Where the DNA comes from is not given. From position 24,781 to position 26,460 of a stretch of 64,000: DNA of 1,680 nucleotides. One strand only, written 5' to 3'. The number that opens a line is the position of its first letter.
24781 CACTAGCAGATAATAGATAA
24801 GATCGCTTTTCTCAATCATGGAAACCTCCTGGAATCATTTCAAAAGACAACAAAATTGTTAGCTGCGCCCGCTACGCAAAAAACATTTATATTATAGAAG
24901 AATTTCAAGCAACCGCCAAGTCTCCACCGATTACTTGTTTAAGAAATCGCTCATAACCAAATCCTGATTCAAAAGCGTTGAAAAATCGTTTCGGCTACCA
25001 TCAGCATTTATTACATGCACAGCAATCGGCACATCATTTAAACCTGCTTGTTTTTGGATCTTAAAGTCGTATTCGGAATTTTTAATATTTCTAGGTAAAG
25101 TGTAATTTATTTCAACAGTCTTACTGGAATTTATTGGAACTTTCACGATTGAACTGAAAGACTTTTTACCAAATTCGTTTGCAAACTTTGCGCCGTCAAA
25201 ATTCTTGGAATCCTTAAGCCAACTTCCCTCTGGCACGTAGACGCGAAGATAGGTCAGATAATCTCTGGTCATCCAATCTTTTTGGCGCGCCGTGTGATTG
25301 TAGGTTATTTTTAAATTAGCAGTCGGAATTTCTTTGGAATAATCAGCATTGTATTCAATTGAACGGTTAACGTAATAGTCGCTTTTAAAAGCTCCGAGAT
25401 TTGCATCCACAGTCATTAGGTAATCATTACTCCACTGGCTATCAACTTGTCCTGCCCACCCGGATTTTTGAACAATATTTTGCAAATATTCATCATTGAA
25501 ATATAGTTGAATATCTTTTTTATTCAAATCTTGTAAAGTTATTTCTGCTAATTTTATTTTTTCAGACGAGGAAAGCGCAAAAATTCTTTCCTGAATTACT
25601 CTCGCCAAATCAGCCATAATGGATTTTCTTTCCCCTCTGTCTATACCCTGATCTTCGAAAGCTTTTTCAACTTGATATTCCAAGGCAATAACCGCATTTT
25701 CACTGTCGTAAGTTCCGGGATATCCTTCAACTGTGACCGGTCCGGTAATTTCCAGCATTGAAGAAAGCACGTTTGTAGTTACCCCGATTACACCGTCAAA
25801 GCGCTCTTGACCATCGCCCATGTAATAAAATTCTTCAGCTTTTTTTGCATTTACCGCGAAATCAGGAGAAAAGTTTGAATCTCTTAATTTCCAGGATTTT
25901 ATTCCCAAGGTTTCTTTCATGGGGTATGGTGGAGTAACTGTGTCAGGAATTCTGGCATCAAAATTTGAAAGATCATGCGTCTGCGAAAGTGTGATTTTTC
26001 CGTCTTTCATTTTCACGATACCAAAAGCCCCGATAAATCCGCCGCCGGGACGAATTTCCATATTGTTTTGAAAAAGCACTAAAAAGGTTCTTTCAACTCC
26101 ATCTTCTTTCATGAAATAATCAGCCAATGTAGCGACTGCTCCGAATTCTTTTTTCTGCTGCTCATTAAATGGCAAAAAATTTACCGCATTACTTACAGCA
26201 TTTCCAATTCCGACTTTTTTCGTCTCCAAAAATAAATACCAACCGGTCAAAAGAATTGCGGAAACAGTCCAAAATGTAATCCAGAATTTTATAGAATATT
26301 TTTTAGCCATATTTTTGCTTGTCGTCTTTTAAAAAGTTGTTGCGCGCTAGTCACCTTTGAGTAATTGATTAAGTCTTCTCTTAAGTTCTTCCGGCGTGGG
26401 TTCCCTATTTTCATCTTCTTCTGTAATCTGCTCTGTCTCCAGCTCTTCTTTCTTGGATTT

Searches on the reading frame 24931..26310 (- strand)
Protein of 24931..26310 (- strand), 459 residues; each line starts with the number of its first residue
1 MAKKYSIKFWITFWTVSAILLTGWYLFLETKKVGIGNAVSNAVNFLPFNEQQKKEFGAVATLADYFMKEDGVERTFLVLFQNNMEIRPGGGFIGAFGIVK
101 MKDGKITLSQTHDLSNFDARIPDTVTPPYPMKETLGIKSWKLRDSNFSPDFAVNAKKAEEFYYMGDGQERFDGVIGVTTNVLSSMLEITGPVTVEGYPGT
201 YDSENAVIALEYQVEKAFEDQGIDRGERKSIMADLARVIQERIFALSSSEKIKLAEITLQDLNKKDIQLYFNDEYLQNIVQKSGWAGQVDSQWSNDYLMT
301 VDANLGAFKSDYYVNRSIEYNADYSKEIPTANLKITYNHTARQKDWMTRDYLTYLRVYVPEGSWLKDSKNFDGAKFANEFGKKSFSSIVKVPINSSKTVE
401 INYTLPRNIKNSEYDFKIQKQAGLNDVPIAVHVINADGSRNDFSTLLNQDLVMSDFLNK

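Call 50: search_protein_families(library=pfam, proteins=[window:24931-26310:-], max_evalue=0.00001)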
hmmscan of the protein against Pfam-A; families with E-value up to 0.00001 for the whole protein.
window:24931-26310:- (459 aa): 1 family
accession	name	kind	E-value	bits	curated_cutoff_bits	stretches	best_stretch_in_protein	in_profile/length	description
PF13196.11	DUF4012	-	5.6e-30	105.2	28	1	73-213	3-142/144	Protein of unknown function (DUF4012)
